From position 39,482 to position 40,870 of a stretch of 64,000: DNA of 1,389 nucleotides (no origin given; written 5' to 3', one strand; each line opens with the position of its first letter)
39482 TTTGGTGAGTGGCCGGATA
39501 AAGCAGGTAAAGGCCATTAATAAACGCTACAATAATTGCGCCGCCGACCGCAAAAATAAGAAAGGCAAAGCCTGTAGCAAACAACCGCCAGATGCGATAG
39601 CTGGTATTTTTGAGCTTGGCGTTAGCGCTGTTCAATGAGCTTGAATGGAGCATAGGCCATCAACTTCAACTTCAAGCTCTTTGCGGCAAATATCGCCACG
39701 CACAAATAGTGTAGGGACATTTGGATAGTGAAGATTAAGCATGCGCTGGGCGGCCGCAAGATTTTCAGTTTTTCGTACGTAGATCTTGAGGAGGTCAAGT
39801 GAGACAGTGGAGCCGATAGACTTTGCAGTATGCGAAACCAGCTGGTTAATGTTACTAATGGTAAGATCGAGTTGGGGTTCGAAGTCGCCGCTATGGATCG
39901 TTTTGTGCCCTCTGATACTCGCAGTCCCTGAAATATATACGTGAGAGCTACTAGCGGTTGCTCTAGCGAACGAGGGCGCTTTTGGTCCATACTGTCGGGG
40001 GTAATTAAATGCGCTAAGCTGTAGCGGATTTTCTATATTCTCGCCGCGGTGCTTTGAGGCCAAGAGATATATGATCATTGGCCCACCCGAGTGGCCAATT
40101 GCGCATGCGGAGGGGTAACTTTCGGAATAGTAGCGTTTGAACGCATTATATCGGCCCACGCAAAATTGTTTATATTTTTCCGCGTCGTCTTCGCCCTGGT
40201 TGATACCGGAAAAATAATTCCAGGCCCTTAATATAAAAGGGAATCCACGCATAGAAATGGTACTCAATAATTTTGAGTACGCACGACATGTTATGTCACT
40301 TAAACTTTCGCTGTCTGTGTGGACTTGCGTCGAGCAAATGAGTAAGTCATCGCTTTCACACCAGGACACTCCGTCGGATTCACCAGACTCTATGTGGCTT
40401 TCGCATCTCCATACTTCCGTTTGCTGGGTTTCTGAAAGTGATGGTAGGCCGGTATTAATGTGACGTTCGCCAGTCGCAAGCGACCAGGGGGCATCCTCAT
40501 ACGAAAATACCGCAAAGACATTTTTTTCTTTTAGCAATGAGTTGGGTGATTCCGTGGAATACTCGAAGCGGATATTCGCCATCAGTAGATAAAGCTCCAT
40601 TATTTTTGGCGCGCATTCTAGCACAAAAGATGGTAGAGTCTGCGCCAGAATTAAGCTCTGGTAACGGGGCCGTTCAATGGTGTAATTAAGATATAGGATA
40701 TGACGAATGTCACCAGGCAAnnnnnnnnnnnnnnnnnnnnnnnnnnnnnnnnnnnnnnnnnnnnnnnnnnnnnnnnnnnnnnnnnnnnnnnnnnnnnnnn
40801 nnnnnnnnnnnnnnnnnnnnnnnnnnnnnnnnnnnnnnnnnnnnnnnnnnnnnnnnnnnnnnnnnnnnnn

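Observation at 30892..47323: ~16.5 kb aryl-polyene / xanthomonadin-family type II PKS-like pigment cluster in two divergent operons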

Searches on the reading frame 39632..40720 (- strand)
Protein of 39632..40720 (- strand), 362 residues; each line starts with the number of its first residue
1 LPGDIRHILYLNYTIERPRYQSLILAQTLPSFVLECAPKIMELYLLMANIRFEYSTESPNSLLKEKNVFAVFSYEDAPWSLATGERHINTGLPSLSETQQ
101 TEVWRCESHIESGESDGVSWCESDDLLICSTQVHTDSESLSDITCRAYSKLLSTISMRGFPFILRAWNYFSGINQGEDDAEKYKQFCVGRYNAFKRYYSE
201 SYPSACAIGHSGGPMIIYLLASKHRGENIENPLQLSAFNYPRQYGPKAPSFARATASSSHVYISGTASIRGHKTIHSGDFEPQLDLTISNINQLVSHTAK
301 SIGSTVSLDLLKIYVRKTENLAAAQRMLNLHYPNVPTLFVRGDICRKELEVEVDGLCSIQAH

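Call 4: search_protein_families(library=pfam, proteins=[window:39632-40720:-], max_evalue=0.01)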
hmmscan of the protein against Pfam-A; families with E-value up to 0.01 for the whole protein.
window:39632-40720:- (362 aa): 1 family
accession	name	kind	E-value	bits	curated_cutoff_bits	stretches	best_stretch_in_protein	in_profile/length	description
PF21168.2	FkbO_Hyg5-like_N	-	2.7e-32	111.8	27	1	102-221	1-122/122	Chorismatase FkbO/Hyg5-like, N-terminal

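Call 6: search_protein_families(library=ncbifam, proteins=[window:39632-40720:-], max_evalue=0.001)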
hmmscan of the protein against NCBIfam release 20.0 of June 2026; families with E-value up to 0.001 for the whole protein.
window:39632-40720:- (362 aa): 1 family
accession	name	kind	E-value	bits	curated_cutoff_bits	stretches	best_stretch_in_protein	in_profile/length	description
TIGR04444.1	chori_FkbO_Hyg5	subfamily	8.4e-63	212.5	325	1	67-357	4-311/311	FkbO/Hyg5 family chorismatase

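Call 9: find_related_loci(query=window:39632-40720:-, collection=genome_contigs, flank=10000)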
Query window:39632-40720:- (362 aa) in genome_contigs; peptide patterns used: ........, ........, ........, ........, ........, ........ (x = any residue, [..] = any of these).
40 stretches matched a pattern; 3 encode a relative of the query (tblastn E <= 1e-3); 3 distinct loci.
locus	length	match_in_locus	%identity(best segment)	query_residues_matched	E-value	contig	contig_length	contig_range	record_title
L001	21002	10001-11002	33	36-354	3e-54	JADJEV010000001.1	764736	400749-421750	MAG: Candidatus Methylophosphatis roskildensis isolate Bjer_18-Q3-R1-45_BAT3C.347 tig00000120-10-7653930, whole genome s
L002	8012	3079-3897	33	92-356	8e-51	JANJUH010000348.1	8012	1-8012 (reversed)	MAG: Lysobacterales bacterium isolate RX3_metabat.bin.54 RX3_k141_723864, whole genome shotgun sequence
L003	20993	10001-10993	33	48-354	1e-49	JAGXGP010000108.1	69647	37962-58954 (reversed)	MAG: Hydrogenophilales bacterium isolate LH_M41 k141_1038233, whole genome shotgun sequence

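Call 16: find_homologous_proteins(query=window:39632-40600:-, max_evalue=0.00001)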
Query window:39632-40600:- (322 aa): 434 proteins with E <= 0.00001 among 1410 candidates; the best 120 are listed.
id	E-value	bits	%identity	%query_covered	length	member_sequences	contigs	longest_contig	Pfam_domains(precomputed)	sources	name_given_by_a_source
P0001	7.5e-213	723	100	98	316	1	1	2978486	PF21168.3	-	-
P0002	2.6e-85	305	46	97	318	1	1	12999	PF01042.27,PF21168.3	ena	-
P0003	7.9e-78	280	43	95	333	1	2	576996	PF21168.3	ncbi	-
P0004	5.4e-77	277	43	96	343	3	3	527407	PF21168.3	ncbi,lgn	-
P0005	8.5e-77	277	42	96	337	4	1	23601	PF21168.3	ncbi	-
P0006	2.3e-76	275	44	96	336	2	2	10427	PF21168.3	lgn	-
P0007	5.9e-74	267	42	97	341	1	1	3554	PF21168.3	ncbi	-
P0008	1.1e-73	266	43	96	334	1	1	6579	PF01042.27,PF21168.3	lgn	-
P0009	2.9e-73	265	43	95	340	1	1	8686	PF21168.3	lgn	-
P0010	5.2e-73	264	41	95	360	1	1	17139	PF21168.3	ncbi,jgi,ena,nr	ncbi:MAG: hypothetical protein COA42_23400 [Alteromonadaceae bacterium]|nr:MAG: hypothetical protein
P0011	2.2e-72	262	42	97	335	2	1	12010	PF21168.3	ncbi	-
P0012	2.4e-72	262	43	96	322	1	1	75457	PF21168.3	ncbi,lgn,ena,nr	ncbi:MAG TPA: pteridine-dependent deoxygenase like protein [Gammaproteobacteria bacterium]|nr:pterid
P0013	1.2e-71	260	42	95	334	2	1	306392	PF21168.3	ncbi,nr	ncbi:MAG: hypothetical protein U5K56_21410 [Halioglobus sp.]|nr:hypothetical protein [Halioglobus sp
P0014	1.4e-71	259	42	97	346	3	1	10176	PF21168.3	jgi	-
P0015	3.6e-71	258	42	96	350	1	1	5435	PF21168.3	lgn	-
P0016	5.9e-71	257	41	98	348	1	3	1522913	PF21168.3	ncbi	ncbi:MAG: hypothetical protein K6L76_05605 [Agarilytica sp.]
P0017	7.6e-71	257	42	95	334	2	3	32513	PF21168.3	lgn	-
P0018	1.8e-70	256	39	97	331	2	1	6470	PF21168.3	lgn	-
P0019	2.0e-69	252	42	95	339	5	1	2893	PF21168.3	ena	-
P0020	6.9e-69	251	44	83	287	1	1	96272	PF01042.27,PF21168.3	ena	-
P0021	1.8e-68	249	40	94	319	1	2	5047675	PF21168.3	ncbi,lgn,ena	-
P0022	1.8e-68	249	42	96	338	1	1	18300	PF21168.3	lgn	-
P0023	2.3e-68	249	42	96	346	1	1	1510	PF21168.3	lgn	-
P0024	2.3e-67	246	41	95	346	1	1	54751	PF21168.3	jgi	jgi:chorismate lyase/3-hydroxybenzoate synthase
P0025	2.6e-67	245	41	96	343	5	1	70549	PF21168.3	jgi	-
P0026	3.3e-67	245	40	96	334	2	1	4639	PF21168.3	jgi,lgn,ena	-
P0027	7.5e-67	244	41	95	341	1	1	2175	PF21168.3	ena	-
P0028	1.9e-65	239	41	97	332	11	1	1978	PF21168.3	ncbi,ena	-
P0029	2.4e-65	239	39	95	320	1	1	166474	PF21168.3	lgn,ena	-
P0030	7.3e-65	237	40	98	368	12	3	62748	PF21168.3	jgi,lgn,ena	-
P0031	7.5e-65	237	39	96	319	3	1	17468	PF21168.3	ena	-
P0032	2.5e-64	236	39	93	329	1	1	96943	PF21168.3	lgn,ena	-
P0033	1.8e-62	229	40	95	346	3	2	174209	PF21168.3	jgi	jgi:chorismate lyase/3-hydroxybenzoate synthase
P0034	1.8e-62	229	38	94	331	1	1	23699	PF21168.3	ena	-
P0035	1.9e-62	229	40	92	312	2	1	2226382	PF21168.3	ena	-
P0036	2.0e-60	223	37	97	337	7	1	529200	PF21168.3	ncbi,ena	-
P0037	1.3e-59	220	40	95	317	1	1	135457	PF21168.3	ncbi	-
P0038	2.1e-59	219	43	84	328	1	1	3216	PF21168.3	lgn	-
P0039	6.9e-59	218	40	85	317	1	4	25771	PF21168.3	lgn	-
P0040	8.2e-58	214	36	88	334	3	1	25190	PF21168.3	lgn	-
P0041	2.6e-57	213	39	91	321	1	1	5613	PF21168.3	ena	-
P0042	4.7e-57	212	40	92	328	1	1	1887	PF21168.3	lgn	-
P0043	5.2e-57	212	42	79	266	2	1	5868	PF21168.3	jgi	jgi:chorismate lyase/3-hydroxybenzoate synthase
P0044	1.1e-56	211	40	92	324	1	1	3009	PF21168.3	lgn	-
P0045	1.4e-56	210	40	84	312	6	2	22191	PF21168.3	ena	-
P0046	2.0e-56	210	39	97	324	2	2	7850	PF21168.3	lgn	-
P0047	2.9e-56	209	39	94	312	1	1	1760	PF21168.3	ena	-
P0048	6.0e-56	208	41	82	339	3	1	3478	PF21168.3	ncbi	-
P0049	9.9e-56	207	39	84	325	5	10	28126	PF21168.3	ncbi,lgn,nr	ncbi:MAG: hypothetical protein JJU31_16030 [Wenzhouxiangella sp.]|nr:hypothetical protein [Wenzhouxi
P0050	1.4e-55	207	39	94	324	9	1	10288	PF21168.3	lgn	-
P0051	1.6e-55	207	35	95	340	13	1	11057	PF21168.3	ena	-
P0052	3.1e-55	206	38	95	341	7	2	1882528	PF21168.3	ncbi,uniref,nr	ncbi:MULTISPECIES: pteridine-dependent deoxygenase [unclassified Rudaea]|uniref:chorismate transform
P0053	4.3e-55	205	37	94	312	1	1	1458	PF21168.3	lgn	-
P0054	5.0e-55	205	37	95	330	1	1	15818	PF21168.3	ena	-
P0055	5.8e-54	202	37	97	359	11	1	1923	PF21168.3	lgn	-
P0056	7.5e-54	201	38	93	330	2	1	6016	PF21168.3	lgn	-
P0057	8.4e-54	201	36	95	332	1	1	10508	PF21168.3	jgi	jgi:chorismate lyase / 3-hydroxybenzoate synthase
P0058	1.8e-53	200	39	80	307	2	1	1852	PF21168.3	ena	-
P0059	2.3e-53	200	35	95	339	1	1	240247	PF21168.3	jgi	jgi:chorismate lyase/3-hydroxybenzoate synthase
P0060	2.9e-53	199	39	80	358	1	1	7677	PF21168.3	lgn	-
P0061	3.0e-53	199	37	95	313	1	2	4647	PF21168.3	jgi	jgi:chorismate lyase/3-hydroxybenzoate synthase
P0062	3.1e-53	199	39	94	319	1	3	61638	PF21168.3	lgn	-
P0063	3.5e-53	199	39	80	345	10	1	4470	PF21168.3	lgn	-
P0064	5.3e-53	198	35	95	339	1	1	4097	PF21168.3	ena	-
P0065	5.8e-53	198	38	92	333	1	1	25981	PF21168.3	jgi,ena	-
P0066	6.9e-53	198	37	95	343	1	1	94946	PF21168.3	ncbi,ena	-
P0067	6.9e-53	198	37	93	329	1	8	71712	PF21168.3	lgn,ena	-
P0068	6.9e-53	198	37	95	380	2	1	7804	PF21168.3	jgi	jgi:chorismate lyase/3-hydroxybenzoate synthase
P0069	7.6e-53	198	36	94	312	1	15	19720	PF21168.3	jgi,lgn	jgi:chorismate lyase/3-hydroxybenzoate synthase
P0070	9.7e-53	198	37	98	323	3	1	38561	PF21168.3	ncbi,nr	ncbi:MAG TPA: pteridine-dependent deoxygenase [Rhodanobacteraceae bacterium]|nr:pteridine-dependent 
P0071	9.8e-53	198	35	95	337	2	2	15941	PF21168.3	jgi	-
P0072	1.1e-52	197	36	92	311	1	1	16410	PF21168.3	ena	-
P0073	1.9e-52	197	37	90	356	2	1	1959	PF21168.3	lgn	-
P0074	2.2e-52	196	36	95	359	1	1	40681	PF21168.3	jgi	jgi:chorismate lyase/3-hydroxybenzoate synthase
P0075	2.5e-52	196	37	95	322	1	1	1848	PF21168.3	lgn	-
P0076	3.1e-52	196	35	95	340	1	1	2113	PF21168.3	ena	-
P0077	3.3e-52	196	35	95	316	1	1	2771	PF21168.3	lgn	-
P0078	3.5e-52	196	40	85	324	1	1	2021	PF21168.3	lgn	-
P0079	4.2e-52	195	35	96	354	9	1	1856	PF21168.3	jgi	-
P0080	6.9e-52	195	35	95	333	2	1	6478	PF21168.3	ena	-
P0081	7.3e-52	195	37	87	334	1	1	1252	PF21168.3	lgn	-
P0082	7.5e-52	195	36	96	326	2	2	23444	PF21168.3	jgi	jgi:chorismate lyase/3-hydroxybenzoate synthase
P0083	9.8e-52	194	38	92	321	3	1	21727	PF21168.3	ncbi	-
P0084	1.4e-51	194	37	98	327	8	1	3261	PF21168.3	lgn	-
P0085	1.6e-51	194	38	96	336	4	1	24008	PF21168.3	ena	-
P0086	1.6e-51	194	42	79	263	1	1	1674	PF21168.3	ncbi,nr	ncbi:MAG: pteridine-dependent deoxygenase, partial [Xanthomonadales bacterium]|nr:pteridine-dependen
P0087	1.7e-51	194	38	94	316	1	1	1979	PF01042.27,PF21168.3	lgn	-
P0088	1.8e-51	193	37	95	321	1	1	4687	PF21168.3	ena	-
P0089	2.0e-51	193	38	93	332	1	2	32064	PF21168.3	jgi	jgi:chorismate lyase / 3-hydroxybenzoate synthase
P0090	2.0e-51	193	42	69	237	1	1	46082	PF21168.3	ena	-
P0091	2.0e-51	193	38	93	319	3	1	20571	PF21168.3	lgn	-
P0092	2.5e-51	193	36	100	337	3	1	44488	PF21168.3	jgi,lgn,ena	-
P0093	2.6e-51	193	35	95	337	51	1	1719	PF21168.3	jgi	-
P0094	3.0e-51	193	37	92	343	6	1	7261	PF21168.3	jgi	jgi:chorismate lyase / 3-hydroxybenzoate synthase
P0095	3.2e-51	193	36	97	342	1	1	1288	PF21168.3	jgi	jgi:chorismate lyase/3-hydroxybenzoate synthase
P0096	3.9e-51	192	36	96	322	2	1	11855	PF21168.3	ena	-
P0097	4.8e-51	192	38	92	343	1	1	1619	PF21168.3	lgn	-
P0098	5.2e-51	192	34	97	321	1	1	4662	PF21168.3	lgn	-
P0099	5.4e-51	192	35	95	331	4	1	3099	PF21168.3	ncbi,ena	-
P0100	6.6e-51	192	36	95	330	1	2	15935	PF21168.3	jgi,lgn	jgi:chorismate lyase/3-hydroxybenzoate synthase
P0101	9.3e-51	191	37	93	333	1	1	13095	PF21168.3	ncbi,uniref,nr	ncbi:pteridine-dependent deoxygenase [Cognatilysobacter segetis]|uniref:chorismate transformation en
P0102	1.0e-50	191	35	97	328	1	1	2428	PF21168.3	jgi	jgi:chorismate lyase/3-hydroxybenzoate synthase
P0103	1.2e-50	191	40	69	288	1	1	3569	PF01042.27,PF21168.3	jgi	jgi:chorismate lyase/3-hydroxybenzoate synthase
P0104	1.4e-50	190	36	89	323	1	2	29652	PF21168.3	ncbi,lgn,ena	-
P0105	1.8e-50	190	36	91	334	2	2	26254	PF21168.3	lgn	-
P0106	1.9e-50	190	36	90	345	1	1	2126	PF21168.3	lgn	-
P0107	2.0e-50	190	34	96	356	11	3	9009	PF21168.3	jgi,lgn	jgi:chorismate lyase/3-hydroxybenzoate synthase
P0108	2.0e-50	190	39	79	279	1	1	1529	PF21168.3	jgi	jgi:chorismate lyase/3-hydroxybenzoate synthase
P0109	2.2e-50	190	36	95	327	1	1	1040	PF21168.3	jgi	jgi:chorismate lyase/3-hydroxybenzoate synthase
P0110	2.3e-50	190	39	89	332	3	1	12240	PF21168.3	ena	-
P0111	2.5e-50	190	37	83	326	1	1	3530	PF21168.3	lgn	-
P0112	2.6e-50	190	39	94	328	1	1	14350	PF21168.3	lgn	-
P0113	3.4e-50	189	37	97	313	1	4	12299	PF21168.3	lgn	-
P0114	3.8e-50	189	38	97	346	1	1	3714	PF21168.3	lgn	-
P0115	4.0e-50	189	36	96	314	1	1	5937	PF21168.3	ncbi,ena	-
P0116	4.1e-50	189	35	93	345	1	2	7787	PF21168.3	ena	-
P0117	4.3e-50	189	38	94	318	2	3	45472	PF21168.3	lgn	-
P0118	5.8e-50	188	37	93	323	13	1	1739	PF01042.27,PF21168.3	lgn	-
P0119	6.0e-50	188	34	97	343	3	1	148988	PF21168.3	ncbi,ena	-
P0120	7.1e-50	188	36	94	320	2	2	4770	PF01042.27,PF21168.3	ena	-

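Call 17: find_encoding_contigs(protein=P0003, flank=10000, max_places=2)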
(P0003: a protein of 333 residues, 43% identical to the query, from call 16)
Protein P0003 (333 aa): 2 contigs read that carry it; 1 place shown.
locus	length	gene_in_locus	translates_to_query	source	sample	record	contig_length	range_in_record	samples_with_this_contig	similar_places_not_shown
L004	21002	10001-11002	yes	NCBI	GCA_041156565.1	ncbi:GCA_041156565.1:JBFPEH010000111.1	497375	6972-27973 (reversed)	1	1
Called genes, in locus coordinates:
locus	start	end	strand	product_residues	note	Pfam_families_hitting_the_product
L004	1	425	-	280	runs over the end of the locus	PF17827:PrmC_N, PF05175:MTS, PF06325:PrmA (weak), PF13489:Methyltransf_23 (weak), PF13847:Methyltransf_31, PF08241:Methyltransf_11 (weak), PF08242:Methyltransf_12 (weak), PF13649:Methyltransf_25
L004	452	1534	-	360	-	PF03462:PCRF, PF00472:RF-1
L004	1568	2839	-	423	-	PF05201:GlutR_N, PF01488:Shikimate_DH, PF00745:GlutR_dimer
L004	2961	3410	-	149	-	PF22817:ApeP-like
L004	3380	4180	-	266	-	PF13723:Ketoacyl-synt_2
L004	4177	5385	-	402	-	PF00109:ketoacyl-synt, PF02801:Ketoacyl-synt_C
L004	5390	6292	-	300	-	PF03279:Lip_A_acyltrans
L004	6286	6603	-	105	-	PF22818:ApeI-like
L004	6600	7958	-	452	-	PF00501:AMP-binding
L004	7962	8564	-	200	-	-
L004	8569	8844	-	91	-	PF00550:PP-binding (faint)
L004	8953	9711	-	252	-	PF01209:Ubie_methyltran, PF01135:PCMT (faint), PF13489:Methyltransf_23, PF13649:Methyltransf_25, PF13847:Methyltransf_31, PF08241:Methyltransf_11, PF08242:Methyltransf_12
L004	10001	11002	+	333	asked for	PF21168:FkbO_Hyg5-like_N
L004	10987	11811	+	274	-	PF01553:Acyltransferase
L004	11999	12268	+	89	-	PF00550:PP-binding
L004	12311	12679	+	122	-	PF07977:FabA (weak), PF22818:ApeI-like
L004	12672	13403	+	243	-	PF00535:Glycos_transf_2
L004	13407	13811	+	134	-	PF13279:4HBT_2, PF03061:4HBT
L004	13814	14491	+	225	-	PF19574:LolA_3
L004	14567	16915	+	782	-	PF03176:MMPL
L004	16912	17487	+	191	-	PF11659:DUF3261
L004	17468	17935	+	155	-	PF22817:ApeP-like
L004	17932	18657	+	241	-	PF00106:adh_short, PF01370:Epimerase (weak), PF08659:KR, PF13561:adh_short_C2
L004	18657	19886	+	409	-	PF00109:ketoacyl-synt, PF00108:Thiolase_N (faint), PF02801:Ketoacyl-synt_C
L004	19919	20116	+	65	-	PF03966:Trm112p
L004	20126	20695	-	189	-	-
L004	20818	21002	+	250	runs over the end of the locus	PF01209:Ubie_methyltran, PF05175:MTS (weak), PF13489:Methyltransf_23, PF13847:Methyltransf_31, PF08241:Methyltransf_11, PF08242:Methyltransf_12, PF13649:Methyltransf_25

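Call 18: find_encoding_contigs(protein=P0002, flank=10000, max_places=2)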
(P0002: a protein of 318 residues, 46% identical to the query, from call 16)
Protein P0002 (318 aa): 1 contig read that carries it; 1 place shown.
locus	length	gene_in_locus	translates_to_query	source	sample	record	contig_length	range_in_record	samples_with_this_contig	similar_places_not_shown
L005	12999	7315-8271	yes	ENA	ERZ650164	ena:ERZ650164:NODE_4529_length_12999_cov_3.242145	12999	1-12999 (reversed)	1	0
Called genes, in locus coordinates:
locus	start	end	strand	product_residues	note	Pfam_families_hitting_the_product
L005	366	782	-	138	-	PF22817:ApeP-like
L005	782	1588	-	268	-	PF13723:Ketoacyl-synt_2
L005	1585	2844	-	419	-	PF00109:ketoacyl-synt, PF02801:Ketoacyl-synt_C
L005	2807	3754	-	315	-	PF03279:Lip_A_acyltrans (weak)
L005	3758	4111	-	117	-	PF22818:ApeI-like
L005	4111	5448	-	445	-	PF00501:AMP-binding, PF13193:AMP-binding_C (weak)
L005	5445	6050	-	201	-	-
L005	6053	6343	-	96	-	PF00550:PP-binding (faint)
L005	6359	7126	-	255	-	PF01135:PCMT (weak), PF01209:Ubie_methyltran, PF13489:Methyltransf_23, PF08241:Methyltransf_11, PF08242:Methyltransf_12, PF13649:Methyltransf_25, PF13847:Methyltransf_31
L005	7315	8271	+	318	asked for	PF21168:FkbO_Hyg5-like_N, PF01042:Ribonuc_L-PSP (faint)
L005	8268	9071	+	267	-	PF01553:Acyltransferase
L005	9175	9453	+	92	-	PF00550:PP-binding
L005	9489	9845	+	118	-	PF22818:ApeI-like, PF07977:FabA (faint)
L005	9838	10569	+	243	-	PF00535:Glycos_transf_2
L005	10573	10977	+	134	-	PF13279:4HBT_2, PF03061:4HBT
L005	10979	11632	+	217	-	PF03548:LolA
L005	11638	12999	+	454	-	?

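Call 24: find_encoding_contigs(protein=P0052, flank=10000, max_places=1)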
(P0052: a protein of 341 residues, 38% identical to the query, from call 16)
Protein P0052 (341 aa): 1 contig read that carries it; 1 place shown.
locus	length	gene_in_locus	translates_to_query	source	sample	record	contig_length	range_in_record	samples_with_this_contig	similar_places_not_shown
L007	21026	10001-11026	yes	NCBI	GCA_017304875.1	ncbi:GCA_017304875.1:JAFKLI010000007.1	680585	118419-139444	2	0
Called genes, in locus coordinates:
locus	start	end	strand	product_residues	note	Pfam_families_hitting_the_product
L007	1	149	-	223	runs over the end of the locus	PF00535:Glycos_transf_2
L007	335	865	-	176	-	PF00034:Cytochrom_C, PF13442:Cytochrome_CBB3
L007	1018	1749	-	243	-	PF00106:adh_short, PF01370:Epimerase (faint), PF08659:KR, PF13561:adh_short_C2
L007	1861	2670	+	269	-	-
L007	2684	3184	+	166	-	PF04542:Sigma70_r2 (weak), PF08281:Sigma70_r4_2, PF04545:Sigma70_r4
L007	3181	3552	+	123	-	-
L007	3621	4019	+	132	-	-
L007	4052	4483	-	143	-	PF22817:ApeP-like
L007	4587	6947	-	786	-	-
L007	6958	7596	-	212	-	PF19574:LolA_3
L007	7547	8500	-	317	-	PF03279:Lip_A_acyltrans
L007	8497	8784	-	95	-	PF07977:FabA (faint), PF22818:ApeI-like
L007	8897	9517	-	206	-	-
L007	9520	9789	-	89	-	PF00550:PP-binding (weak)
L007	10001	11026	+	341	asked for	PF21168:FkbO_Hyg5-like_N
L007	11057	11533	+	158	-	PF00583:Acetyltransf_1, PF13673:Acetyltransf_10 (weak), PF13508:Acetyltransf_7, PF08445:FR47 (weak)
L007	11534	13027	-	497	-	PF27133:YfdI_N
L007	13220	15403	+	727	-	PF00069:Pkinase, PF07714:PK_Tyr_Ser-Thr, PF01636:APH (faint), PF03109:ABC1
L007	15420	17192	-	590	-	PF00027:cNMP_binding, PF24179:NTE_Ploop, PF01734:Patatin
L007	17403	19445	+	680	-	PF19310:TOP_N, PF01432:Peptidase_M3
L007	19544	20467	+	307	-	PF00535:Glycos_transf_2 (weak), PF10111:Glyco_tranf_2_2 (weak)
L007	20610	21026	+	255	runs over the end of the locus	PF03372:Exo_endo_phos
